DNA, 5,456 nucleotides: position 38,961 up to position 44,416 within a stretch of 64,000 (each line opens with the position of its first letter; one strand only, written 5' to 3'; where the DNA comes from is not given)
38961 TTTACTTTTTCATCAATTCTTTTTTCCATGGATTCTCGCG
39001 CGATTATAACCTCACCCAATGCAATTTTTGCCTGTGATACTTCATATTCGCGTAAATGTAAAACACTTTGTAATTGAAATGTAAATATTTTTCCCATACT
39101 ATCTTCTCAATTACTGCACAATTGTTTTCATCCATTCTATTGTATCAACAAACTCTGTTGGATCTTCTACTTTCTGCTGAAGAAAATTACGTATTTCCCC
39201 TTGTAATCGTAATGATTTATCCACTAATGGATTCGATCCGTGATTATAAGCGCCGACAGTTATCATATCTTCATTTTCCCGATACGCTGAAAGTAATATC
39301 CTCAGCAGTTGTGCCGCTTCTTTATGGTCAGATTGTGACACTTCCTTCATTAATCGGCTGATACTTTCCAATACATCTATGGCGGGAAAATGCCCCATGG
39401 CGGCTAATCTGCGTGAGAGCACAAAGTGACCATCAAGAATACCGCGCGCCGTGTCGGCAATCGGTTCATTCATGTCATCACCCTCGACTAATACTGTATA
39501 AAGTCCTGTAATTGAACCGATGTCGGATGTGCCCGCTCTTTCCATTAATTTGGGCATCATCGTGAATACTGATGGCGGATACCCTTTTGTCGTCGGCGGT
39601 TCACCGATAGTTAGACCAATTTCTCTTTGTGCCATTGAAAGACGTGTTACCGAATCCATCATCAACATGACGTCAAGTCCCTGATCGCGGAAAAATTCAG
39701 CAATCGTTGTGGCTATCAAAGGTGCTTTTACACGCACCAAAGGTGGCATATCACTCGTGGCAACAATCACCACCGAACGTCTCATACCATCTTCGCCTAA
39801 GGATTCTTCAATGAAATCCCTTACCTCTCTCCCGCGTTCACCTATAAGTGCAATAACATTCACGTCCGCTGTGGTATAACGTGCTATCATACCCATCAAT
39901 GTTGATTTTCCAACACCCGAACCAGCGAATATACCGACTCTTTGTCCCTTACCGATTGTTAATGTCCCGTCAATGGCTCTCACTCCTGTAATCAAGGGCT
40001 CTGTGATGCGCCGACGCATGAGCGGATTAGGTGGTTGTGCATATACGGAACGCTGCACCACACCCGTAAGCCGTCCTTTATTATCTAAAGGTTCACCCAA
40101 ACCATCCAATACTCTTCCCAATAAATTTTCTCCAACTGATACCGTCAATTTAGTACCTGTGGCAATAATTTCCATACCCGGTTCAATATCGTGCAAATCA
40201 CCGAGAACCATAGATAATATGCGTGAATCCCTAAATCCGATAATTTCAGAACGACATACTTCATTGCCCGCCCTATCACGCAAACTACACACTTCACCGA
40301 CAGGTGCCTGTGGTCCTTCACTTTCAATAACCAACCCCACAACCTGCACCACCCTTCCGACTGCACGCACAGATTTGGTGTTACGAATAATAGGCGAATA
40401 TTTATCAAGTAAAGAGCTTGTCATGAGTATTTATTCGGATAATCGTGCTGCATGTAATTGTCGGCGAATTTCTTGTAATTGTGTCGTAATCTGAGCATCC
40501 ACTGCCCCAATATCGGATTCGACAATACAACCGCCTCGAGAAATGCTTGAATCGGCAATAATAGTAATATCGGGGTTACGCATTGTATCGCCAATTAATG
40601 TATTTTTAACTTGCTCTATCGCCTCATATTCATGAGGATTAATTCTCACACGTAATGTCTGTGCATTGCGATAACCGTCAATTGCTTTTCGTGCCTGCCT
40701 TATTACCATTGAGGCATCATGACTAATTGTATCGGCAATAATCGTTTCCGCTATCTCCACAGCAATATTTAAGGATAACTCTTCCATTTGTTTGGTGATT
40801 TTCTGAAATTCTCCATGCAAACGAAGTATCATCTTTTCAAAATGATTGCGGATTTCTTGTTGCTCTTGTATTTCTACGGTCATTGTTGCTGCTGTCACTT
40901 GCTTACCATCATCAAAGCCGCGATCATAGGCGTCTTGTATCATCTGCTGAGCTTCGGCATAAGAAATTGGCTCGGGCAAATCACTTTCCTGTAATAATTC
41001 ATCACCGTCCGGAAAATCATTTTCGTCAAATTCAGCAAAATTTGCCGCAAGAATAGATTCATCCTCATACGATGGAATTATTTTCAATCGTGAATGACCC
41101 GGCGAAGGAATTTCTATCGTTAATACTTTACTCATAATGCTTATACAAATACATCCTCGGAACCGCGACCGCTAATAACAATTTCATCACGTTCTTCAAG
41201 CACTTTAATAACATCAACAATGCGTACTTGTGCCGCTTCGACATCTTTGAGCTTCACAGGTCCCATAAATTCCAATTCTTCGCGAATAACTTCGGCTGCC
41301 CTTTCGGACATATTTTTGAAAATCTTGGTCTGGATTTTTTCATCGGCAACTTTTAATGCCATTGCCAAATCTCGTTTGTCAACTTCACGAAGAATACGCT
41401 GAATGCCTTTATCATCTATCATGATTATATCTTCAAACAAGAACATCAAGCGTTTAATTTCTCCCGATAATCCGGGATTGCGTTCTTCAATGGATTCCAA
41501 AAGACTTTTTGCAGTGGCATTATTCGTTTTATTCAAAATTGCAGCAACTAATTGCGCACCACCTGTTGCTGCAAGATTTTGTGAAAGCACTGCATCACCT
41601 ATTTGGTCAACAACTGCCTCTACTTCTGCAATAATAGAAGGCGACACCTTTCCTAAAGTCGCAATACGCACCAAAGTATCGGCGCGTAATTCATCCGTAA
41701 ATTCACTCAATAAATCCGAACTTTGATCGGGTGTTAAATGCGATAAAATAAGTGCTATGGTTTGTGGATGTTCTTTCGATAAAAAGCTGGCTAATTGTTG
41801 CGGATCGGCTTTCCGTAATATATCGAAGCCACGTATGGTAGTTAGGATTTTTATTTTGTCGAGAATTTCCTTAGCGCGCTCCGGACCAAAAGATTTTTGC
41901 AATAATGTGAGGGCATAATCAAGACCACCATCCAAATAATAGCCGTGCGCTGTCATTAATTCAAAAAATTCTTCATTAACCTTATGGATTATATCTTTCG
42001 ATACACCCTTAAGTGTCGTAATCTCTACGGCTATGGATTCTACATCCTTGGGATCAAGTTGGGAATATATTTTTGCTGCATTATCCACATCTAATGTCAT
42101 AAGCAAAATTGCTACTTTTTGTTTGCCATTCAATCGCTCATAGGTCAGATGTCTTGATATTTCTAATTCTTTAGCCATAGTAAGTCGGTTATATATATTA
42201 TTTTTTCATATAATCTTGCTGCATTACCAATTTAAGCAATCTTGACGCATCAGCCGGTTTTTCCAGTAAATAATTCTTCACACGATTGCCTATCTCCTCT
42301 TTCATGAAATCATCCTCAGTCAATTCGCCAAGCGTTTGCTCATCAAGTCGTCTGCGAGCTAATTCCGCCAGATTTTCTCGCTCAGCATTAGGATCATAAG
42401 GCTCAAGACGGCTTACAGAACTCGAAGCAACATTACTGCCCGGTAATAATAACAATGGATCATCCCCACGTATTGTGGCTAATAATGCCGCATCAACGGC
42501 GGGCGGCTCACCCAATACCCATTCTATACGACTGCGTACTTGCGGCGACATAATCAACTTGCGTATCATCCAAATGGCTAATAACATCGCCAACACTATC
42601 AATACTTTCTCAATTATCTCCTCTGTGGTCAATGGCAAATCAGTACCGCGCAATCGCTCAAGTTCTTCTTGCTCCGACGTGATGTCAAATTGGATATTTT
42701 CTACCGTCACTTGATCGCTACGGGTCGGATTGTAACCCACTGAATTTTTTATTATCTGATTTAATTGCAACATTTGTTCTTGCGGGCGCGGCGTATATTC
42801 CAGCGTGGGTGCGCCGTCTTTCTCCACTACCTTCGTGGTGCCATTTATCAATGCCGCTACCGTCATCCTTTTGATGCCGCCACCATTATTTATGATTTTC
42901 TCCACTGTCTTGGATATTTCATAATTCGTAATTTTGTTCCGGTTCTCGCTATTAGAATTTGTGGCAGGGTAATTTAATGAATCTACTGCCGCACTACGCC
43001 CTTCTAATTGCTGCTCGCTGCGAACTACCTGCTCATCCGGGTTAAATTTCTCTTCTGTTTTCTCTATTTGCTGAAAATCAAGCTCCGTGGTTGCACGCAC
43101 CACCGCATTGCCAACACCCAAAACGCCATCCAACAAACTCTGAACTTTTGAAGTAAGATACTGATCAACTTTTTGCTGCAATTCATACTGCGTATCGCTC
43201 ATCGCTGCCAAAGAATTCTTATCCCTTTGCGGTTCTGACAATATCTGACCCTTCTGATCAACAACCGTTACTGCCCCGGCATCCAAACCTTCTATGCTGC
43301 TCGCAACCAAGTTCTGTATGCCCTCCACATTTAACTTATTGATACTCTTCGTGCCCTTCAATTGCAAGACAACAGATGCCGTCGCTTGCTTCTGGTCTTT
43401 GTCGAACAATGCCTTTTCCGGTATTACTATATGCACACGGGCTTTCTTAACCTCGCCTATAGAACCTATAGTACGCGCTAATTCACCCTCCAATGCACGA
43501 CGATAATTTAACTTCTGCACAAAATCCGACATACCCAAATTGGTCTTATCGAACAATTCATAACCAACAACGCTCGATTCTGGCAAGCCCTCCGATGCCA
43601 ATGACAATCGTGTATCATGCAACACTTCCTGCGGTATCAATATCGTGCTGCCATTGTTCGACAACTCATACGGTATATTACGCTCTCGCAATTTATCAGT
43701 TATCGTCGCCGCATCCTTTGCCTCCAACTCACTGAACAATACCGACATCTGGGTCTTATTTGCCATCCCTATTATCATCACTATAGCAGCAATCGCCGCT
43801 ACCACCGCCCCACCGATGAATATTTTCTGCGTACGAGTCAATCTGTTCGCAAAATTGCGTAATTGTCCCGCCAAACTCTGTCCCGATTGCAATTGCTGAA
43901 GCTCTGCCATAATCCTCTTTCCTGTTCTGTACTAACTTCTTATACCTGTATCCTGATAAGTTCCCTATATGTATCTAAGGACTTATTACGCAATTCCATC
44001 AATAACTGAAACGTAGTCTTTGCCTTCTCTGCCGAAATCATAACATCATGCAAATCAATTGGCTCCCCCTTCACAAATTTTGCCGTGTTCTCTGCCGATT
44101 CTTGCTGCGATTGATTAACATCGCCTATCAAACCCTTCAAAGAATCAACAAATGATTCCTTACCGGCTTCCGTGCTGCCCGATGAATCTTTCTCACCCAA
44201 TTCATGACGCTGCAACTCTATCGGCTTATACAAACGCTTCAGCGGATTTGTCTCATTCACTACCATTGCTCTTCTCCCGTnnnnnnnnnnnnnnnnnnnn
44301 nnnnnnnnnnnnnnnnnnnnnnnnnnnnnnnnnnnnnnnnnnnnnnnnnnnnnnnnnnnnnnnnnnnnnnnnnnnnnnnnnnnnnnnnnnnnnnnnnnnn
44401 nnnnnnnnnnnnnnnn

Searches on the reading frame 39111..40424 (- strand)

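Call 5: search_protein_families(library=pfam, proteins=[window:39111-40424:-], max_evalue=0.001)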
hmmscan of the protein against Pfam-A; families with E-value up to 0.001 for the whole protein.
window:39111-40424:- (437 aa): 4 families
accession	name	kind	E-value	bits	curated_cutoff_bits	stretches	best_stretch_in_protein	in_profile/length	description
PF00006.31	ATP-synt_ab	-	1.1e-89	300.1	29.5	1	147-356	1-213/213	ATP synthase alpha/beta family, nucleotide-binding domain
PF18269.6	T3SS_ATPase_C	-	1.3e-22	79.9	22.7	1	365-433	3-71/72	T3SS EscN ATPase C-terminal domain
PF02874.29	ATP-synt_ab_N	-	6.2e-08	33.5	20.9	1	25-90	1-69/69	ATP synthase alpha/beta family, beta-barrel domain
PF00005.33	ABC_tran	-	0.00017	22.6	25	1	154-194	5-45/137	ABC transporter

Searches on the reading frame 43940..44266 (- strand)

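Call 45: search_protein_families(library=pfam, proteins=[window:43940-44266:-], max_evalue=0.0001)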
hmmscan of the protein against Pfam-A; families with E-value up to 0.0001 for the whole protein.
window:43940-44266:- (108 aa): 1 family
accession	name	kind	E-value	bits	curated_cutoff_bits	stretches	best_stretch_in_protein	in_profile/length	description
PF02049.23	FliE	-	1.6e-23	83.1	22.4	1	25-108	6-89/89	Flagellar hook-basal body complex protein FliE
